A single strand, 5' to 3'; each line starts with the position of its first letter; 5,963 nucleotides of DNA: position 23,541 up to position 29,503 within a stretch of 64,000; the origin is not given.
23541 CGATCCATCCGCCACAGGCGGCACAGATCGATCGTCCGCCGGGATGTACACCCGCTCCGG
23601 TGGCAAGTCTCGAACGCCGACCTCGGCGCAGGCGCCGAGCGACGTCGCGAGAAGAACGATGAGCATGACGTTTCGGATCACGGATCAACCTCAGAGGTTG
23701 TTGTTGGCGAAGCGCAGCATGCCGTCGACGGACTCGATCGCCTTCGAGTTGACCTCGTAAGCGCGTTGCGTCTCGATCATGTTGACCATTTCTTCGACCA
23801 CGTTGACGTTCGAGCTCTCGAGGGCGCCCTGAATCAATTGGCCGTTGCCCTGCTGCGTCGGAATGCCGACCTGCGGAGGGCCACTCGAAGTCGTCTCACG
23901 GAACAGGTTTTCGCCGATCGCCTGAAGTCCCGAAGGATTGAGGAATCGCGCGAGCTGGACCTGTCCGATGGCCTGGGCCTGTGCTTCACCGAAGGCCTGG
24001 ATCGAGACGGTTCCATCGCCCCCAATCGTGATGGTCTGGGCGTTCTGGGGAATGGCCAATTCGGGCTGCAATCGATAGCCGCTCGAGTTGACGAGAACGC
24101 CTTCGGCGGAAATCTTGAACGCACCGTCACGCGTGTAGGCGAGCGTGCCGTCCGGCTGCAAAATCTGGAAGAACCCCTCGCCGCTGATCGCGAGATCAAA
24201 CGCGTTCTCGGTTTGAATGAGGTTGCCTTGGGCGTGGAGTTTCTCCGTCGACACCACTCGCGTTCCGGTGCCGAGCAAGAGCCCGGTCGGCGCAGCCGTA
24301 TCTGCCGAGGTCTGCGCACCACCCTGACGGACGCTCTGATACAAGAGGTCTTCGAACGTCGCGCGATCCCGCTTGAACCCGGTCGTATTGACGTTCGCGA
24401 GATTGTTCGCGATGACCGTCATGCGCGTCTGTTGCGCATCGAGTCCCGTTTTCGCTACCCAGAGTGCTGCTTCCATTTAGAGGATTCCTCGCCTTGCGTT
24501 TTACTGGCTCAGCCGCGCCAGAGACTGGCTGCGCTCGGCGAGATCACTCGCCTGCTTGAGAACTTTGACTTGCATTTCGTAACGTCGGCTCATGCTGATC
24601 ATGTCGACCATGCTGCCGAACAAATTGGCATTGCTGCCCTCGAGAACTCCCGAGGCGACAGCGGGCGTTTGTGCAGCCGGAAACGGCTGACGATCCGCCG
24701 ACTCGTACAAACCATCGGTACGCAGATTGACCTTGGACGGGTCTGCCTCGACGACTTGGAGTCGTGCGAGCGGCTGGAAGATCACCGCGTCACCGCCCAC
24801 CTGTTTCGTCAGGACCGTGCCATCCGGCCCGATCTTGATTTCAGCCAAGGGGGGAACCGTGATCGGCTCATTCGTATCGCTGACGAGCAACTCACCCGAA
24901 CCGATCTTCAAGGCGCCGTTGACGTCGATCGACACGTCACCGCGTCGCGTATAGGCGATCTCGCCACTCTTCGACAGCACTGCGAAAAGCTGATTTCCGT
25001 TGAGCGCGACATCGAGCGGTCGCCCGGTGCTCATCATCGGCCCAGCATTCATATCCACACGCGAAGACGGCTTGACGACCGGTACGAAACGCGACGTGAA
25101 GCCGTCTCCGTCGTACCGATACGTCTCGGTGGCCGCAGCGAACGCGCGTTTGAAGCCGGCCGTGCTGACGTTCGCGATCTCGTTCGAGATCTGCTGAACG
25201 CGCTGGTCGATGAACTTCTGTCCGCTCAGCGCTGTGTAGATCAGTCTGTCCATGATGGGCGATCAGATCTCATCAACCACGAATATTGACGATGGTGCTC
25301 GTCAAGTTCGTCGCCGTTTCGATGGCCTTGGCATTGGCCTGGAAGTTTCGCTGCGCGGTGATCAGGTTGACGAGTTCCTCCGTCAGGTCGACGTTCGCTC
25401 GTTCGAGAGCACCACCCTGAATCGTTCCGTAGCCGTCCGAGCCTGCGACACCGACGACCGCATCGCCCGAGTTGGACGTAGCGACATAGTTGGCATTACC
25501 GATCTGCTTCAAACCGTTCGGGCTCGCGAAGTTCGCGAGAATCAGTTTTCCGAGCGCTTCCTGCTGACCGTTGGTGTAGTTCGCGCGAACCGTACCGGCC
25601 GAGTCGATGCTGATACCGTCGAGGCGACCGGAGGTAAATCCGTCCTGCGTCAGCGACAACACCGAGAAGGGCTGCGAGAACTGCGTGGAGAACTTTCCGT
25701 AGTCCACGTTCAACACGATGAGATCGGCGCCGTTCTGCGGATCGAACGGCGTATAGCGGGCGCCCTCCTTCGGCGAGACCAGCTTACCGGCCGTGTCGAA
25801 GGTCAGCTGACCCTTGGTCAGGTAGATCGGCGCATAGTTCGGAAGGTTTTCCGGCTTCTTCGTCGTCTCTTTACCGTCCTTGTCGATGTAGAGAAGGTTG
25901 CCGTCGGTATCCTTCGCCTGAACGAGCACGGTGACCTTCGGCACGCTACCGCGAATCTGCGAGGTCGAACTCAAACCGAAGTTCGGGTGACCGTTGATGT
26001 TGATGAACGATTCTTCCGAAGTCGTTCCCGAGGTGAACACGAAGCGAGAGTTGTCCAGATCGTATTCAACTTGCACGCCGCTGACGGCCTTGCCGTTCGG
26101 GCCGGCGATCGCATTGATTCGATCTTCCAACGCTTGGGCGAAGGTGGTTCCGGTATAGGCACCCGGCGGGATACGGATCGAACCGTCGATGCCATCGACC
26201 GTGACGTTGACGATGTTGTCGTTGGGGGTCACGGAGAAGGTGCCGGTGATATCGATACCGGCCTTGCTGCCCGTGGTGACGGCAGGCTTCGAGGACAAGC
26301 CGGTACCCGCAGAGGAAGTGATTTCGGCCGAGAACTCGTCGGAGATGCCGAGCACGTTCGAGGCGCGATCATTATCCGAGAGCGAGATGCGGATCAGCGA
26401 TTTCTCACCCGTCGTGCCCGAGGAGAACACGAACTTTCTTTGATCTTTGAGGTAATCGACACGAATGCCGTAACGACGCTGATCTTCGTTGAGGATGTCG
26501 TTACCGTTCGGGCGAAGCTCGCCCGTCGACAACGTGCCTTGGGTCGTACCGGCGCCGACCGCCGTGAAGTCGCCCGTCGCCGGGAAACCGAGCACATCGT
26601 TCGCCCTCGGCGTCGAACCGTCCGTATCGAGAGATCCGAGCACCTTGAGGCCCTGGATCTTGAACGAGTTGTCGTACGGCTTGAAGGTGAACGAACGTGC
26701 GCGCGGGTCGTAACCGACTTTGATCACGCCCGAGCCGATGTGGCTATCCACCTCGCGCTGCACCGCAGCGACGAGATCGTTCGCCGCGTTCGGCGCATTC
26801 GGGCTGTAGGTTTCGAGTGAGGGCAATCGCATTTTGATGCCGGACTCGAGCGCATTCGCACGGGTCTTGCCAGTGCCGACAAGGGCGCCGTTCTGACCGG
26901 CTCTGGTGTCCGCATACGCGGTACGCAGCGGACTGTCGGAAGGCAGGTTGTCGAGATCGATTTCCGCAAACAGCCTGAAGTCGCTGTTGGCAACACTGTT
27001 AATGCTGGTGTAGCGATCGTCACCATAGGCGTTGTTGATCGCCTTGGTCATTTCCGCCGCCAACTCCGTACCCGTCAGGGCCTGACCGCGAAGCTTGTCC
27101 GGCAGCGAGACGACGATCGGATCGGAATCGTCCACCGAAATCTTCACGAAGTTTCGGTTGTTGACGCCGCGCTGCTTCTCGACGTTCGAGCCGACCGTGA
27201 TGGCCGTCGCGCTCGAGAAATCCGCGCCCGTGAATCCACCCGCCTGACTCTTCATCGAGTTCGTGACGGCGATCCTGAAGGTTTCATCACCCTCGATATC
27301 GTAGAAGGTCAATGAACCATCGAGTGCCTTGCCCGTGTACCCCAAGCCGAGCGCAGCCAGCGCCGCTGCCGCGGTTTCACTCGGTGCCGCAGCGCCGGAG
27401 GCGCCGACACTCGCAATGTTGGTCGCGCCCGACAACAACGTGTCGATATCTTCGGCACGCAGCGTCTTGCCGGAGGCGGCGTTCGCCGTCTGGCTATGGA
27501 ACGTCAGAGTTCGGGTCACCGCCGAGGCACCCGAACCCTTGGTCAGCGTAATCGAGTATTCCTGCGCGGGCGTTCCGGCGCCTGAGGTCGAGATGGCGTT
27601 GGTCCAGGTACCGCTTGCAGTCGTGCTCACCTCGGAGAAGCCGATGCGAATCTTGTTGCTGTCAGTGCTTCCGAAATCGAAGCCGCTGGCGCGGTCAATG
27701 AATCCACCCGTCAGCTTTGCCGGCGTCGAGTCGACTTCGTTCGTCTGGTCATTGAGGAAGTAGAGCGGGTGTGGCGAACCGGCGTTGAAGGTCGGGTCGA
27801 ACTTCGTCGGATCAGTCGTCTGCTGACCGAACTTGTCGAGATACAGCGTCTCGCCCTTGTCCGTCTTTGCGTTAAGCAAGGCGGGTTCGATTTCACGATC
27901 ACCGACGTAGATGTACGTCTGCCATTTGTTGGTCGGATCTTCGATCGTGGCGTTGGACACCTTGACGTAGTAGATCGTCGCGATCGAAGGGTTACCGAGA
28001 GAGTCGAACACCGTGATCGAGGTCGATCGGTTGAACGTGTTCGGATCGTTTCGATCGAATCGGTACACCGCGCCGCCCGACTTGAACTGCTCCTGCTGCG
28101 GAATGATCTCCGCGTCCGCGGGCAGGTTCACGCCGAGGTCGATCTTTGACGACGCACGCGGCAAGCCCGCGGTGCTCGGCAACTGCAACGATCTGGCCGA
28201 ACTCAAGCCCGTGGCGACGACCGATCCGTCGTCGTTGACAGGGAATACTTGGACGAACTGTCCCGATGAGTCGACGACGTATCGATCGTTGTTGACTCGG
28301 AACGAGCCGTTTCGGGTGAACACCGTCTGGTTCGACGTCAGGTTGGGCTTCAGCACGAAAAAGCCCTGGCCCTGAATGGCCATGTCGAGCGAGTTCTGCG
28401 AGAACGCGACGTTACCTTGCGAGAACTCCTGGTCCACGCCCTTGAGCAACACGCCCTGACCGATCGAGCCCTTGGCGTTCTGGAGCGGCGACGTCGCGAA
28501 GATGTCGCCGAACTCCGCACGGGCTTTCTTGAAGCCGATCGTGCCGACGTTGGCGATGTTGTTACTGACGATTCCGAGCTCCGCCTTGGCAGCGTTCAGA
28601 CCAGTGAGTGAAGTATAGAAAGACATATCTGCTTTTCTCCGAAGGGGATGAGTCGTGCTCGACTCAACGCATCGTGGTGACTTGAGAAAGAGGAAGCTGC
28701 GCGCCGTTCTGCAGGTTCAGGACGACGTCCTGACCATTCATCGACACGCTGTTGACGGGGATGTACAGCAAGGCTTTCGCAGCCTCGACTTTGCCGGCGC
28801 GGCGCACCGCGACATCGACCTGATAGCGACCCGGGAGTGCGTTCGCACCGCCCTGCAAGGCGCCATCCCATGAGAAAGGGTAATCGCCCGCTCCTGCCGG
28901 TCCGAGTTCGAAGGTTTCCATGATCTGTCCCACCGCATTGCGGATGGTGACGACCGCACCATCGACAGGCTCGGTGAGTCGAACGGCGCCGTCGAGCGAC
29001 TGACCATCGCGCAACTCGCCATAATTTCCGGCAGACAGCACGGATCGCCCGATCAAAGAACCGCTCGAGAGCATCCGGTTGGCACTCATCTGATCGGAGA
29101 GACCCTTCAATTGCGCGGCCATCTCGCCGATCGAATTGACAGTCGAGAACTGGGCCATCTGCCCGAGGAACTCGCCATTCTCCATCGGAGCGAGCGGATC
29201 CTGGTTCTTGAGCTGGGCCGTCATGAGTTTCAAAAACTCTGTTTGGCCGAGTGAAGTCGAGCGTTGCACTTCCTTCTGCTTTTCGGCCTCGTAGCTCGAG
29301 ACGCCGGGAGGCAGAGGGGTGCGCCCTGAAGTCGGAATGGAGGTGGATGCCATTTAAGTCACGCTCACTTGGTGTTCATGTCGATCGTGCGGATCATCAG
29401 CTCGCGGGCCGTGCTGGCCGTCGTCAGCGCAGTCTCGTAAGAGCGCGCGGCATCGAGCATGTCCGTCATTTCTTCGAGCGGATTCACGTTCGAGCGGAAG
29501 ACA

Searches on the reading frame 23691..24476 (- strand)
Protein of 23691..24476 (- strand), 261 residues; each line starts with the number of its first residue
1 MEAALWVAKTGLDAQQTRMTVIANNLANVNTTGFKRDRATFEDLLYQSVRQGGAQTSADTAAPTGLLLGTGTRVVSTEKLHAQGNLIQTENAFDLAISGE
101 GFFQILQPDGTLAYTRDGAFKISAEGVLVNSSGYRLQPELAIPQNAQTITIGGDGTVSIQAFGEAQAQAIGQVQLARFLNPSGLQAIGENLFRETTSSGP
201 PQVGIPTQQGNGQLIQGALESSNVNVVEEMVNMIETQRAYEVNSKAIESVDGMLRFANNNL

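Call 8: search_protein_families(library=pfam, proteins=[window:23691-24476:-], max_evalue=0.001)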
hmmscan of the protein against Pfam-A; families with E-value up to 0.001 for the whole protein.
window:23691-24476:- (261 aa): 3 families
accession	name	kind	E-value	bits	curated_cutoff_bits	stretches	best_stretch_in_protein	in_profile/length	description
PF22692.1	LlgE_F_G_D1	-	6.9e-27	93.8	27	1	96-158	1-63/64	Flagellar hook protein FlgE/F/G D1 domain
PF06429.18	Flg_bbr_C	-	3.5e-21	74.9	23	1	216-259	2-45/46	Flagellar basal body rod FlgEFG protein C-terminal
PF00460.25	Flg_bb_rod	-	1.5e-11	44.4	20.7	1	7-35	3-31/31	Flagella basal body rod protein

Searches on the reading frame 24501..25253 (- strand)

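Call 8: search_protein_families(library=pfam, proteins=[window:24501-25253:-], max_evalue=0.001)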
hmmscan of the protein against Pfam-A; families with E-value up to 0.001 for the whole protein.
window:24501-25253:- (250 aa): 3 families
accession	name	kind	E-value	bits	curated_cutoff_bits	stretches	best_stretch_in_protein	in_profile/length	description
PF06429.18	Flg_bbr_C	-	1.6e-12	47.2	23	1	201-244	2-45/46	Flagellar basal body rod FlgEFG protein C-terminal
PF22692.1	LlgE_F_G_D1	-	3.3e-10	40.4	27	1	83-147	1-62/64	Flagellar hook protein FlgE/F/G D1 domain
PF00460.25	Flg_bb_rod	-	0.00086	19.7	20.7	0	5-35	1-31/31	Flagella basal body rod protein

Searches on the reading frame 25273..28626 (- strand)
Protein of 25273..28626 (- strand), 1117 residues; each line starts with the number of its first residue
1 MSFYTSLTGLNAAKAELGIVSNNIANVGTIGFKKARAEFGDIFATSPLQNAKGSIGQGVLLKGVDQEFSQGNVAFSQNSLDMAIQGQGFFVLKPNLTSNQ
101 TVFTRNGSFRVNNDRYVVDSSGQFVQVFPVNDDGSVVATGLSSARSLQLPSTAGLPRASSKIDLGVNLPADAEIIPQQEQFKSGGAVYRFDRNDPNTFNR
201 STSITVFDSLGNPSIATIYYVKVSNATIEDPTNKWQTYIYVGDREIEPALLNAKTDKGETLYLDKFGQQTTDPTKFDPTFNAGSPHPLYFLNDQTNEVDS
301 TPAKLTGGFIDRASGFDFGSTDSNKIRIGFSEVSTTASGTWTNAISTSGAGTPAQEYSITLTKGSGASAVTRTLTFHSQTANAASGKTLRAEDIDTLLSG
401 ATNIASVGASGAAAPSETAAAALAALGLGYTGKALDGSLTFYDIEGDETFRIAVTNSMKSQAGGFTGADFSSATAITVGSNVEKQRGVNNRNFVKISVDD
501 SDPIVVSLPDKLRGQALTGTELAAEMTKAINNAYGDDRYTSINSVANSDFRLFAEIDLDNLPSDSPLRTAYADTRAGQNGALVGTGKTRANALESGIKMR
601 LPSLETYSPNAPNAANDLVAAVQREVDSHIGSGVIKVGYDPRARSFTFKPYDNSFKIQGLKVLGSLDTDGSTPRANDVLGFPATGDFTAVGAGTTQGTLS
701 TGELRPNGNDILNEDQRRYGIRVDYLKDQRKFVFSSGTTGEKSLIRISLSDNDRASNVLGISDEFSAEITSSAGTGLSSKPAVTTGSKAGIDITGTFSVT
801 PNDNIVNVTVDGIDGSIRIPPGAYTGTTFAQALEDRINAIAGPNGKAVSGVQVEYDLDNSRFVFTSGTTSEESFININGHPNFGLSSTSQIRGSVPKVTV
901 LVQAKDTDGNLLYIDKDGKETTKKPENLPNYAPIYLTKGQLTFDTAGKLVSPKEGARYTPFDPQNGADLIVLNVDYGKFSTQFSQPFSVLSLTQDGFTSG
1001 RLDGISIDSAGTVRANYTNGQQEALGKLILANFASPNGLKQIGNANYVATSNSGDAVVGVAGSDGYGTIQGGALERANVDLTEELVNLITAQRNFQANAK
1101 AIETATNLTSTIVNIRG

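Call 8: search_protein_families(library=pfam, proteins=[window:25273-28626:-], max_evalue=0.001)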
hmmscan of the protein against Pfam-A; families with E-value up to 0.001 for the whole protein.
window:25273-28626:- (1117 aa): 4 families
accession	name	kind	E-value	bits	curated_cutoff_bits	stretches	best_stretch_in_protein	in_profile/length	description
PF07559.19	FlgE_D2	-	6.2e-22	79.1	22.7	2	189-349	11-141/142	Flagellar basal body protein FlaE D2 domain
PF06429.18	Flg_bbr_C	-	1.3e-15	57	23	1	1071-1114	2-45/46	Flagellar basal body rod FlgEFG protein C-terminal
PF22692.1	LlgE_F_G_D1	-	7.3e-13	48.9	27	1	83-146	1-44/64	Flagellar hook protein FlgE/F/G D1 domain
PF00460.25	Flg_bb_rod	-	3.3e-06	27.4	20.7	1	3-33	1-31/31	Flagella basal body rod protein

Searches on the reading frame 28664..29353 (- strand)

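Call 28: search_protein_families(library=pfam, proteins=[window:28664-29353:-], max_evalue=0.0001)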
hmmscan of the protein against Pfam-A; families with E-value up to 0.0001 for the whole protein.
window:28664-29353:- (229 aa): 3 families
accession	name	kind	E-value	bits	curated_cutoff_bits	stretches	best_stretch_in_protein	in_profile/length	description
PF03963.19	FlgD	-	1.7e-21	76.6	27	1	21-83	12-74/75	Flagellar hook capping protein - N-terminal region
PF13860.13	FlgD_ig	-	6.9e-15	55.2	27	1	117-185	9-77/79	FlgD Ig-like domain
PF13861.12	FLgD_tudor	-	1.2e-11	45.1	26.9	1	93-226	2-58/58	FlgD Tudor-like domain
